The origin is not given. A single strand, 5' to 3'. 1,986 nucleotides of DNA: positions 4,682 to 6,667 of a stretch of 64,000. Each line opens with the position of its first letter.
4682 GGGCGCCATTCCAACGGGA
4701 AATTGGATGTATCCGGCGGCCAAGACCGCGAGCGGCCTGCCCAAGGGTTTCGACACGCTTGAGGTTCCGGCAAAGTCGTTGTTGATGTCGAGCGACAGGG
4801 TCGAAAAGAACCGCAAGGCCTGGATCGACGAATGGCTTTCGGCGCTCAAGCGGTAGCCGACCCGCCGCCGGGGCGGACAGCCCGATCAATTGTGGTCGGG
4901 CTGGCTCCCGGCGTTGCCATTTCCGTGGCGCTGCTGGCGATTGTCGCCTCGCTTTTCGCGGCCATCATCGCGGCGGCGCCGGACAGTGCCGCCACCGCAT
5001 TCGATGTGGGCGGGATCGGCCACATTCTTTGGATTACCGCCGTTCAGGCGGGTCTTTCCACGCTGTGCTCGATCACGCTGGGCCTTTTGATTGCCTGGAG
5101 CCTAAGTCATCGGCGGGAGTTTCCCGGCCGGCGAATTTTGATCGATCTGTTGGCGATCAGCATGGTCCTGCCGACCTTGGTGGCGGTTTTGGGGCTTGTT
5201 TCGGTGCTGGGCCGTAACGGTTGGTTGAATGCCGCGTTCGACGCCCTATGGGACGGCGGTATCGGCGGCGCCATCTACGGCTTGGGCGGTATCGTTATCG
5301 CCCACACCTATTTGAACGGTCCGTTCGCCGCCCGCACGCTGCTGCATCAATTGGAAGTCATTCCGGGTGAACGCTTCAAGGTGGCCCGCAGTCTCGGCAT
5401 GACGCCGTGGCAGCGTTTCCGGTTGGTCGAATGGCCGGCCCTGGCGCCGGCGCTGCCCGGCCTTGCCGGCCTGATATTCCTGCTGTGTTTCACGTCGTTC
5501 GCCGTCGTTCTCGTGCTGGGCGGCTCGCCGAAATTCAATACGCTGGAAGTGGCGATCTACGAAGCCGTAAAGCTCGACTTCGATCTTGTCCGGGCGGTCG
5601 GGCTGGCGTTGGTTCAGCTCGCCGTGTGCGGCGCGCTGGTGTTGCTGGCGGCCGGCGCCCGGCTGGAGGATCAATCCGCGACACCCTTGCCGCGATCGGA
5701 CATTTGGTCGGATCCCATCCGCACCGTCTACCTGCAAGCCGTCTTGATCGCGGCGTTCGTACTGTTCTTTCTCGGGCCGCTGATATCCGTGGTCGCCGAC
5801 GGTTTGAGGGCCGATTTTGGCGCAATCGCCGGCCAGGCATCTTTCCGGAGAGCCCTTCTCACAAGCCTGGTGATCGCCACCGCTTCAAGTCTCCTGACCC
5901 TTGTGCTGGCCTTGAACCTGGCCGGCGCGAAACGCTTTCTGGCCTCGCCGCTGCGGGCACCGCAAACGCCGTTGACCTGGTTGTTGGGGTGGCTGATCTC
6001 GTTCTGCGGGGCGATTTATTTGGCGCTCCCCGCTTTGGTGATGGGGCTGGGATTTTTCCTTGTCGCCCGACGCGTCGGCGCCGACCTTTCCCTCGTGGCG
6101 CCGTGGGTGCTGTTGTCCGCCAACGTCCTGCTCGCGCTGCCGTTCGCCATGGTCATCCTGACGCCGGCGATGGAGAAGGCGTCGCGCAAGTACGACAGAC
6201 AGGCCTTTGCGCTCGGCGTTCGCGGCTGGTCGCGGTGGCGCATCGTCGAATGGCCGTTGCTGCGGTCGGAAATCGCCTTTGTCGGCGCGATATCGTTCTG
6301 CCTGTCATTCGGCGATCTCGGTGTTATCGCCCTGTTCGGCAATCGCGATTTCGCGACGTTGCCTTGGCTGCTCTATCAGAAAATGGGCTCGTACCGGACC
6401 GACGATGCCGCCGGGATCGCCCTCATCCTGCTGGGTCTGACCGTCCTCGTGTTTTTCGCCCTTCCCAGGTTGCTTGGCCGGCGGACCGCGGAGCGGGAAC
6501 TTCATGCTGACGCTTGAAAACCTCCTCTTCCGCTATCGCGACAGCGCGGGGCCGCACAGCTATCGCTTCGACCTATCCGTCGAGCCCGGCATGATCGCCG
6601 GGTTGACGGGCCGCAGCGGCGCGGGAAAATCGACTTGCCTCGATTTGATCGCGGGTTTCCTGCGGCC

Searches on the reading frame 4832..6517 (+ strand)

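Call 16: search_protein_families(library=pfam, proteins=[window:4832-6517:+])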
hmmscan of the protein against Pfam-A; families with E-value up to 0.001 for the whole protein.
window:4832-6517:+ (561 aa): 1 family
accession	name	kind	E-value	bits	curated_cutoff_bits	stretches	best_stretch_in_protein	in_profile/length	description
PF00528.27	BPD_transp_1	-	8e-15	55.5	26.4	2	81-271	2-171/184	Binding-protein-dependent transport system inner membrane component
